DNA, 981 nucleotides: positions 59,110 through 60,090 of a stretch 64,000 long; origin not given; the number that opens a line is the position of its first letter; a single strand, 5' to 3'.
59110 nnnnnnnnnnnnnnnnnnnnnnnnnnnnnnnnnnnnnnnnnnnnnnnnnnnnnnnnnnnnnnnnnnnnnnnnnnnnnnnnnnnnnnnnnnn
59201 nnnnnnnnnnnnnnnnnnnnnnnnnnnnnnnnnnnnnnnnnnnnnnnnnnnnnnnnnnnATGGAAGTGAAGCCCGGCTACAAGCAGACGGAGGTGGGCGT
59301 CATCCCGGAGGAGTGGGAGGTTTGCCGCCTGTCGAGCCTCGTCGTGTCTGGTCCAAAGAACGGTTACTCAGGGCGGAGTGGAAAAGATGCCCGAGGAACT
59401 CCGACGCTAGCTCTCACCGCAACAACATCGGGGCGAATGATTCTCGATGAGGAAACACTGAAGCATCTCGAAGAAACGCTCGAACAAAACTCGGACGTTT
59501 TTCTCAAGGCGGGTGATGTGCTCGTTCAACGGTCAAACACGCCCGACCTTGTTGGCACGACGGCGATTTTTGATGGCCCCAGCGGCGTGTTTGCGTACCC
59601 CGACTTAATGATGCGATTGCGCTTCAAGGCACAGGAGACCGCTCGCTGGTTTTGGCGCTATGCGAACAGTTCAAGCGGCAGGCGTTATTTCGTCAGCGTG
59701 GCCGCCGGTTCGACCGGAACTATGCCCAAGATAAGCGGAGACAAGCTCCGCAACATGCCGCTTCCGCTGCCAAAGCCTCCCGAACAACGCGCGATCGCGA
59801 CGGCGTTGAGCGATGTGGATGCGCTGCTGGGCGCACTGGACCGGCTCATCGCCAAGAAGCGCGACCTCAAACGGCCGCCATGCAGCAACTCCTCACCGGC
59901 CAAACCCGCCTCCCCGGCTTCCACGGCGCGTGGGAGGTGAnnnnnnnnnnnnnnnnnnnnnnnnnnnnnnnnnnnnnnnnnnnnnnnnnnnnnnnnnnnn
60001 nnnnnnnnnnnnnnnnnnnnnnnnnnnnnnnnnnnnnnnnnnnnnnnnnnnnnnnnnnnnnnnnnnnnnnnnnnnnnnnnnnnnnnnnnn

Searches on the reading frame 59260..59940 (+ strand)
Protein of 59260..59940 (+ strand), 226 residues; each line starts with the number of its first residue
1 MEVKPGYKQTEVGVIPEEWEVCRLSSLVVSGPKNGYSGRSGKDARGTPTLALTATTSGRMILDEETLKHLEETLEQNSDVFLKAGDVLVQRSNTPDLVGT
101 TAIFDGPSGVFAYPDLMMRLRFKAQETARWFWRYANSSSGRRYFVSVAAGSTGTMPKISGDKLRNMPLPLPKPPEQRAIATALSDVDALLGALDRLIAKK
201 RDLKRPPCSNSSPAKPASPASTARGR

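Call 3: search_protein_families(library=pfam, proteins=[window:59260-59940:+], max_evalue=0.1)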
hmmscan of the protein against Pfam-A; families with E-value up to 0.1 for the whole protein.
window:59260-59940:+ (226 aa): 1 family
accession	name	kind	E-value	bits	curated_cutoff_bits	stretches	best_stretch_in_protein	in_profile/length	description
PF01420.25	Methylase_S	-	2.5e-08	34.7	22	1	16-188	1-154/168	Type I restriction modification DNA specificity domain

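Call 5: search_protein_families(library=padloc, proteins=[window:59260-59940:+], max_evalue=0.1)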
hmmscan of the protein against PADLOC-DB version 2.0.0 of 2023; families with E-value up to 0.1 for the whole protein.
window:59260-59940:+ (226 aa): 94 families (the best 25 are shown)
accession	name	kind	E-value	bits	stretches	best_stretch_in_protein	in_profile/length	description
PDLC03098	Specificity_I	-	4.4e-33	113.3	1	2-204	12-210/443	Type I specificity subunit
PDLC03148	Specificity_I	-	4.1e-31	106.2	1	8-190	231-426/453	Type I specificity subunit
PDLC03151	Specificity_I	-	6.2e-25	86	1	17-201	203-383/431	Type I specificity subunit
PDLC03107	Specificity_I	-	9.8e-24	82.1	1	16-203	192-379/392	Type I specificity subunit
PDLC03096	Specificity_I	-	1e-23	81.9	1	14-203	363-551/658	Type I specificity subunit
PDLC03100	Specificity_I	-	1.6e-21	75.2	1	15-201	192-377/392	Type I specificity subunit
PDLC03097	Specificity_I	-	1.7e-21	75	1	33-186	215-367/409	Type I specificity subunit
PDLC03072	Specificity_I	-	2.5e-21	74.3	1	13-200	231-414/448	Type I specificity subunit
PDLC03087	Specificity_I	-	1.4e-20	71.6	1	4-204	3-198/418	Type I specificity subunit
PDLC03117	Specificity_I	-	4.4e-20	70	1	17-189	189-359/518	Type I specificity subunit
PDLC03113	Specificity_I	-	4.6e-19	66.5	1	2-205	3-203/422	Type I specificity subunit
PDLC03176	Specificity_I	-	9.3e-18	62.3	1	14-203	16-203/585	Type I specificity subunit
PDLC03179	Specificity_I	-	1.1e-17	62.1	1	15-201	390-573/589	Type I specificity subunit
PDLC03105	Specificity_I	-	1.2e-17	62.5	1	12-203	15-197/448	Type I specificity subunit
PDLC03109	Specificity_I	-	7.7e-17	59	1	15-198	291-472/591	Type I specificity subunit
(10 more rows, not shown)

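Call 6: search_protein_families(library=ncbifam, proteins=[window:59260-59940:+], max_evalue=0.1)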
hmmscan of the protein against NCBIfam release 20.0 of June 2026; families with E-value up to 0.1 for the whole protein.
window:59260-59940:+ (226 aa): 2 families
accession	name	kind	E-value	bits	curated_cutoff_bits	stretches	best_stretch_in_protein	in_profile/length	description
NF007278.0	PRK09737.1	equivalog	2.6e-15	56.2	662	1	17-180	219-379/461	type I restriction-modification system specificity subunit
NF047740.1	antiphage_MADS5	equivalog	1.6e-08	33.8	400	1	68-183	318-435/461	methylation-associated defense system restriction endonuclease subunit S MAD5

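Call 93: find_encoding_contigs(protein=window:59260-59940:+, flank=3000, max_places=4)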
Protein window:59260-59940:+ (226 aa): no gene with exactly this product is on record in the collection.
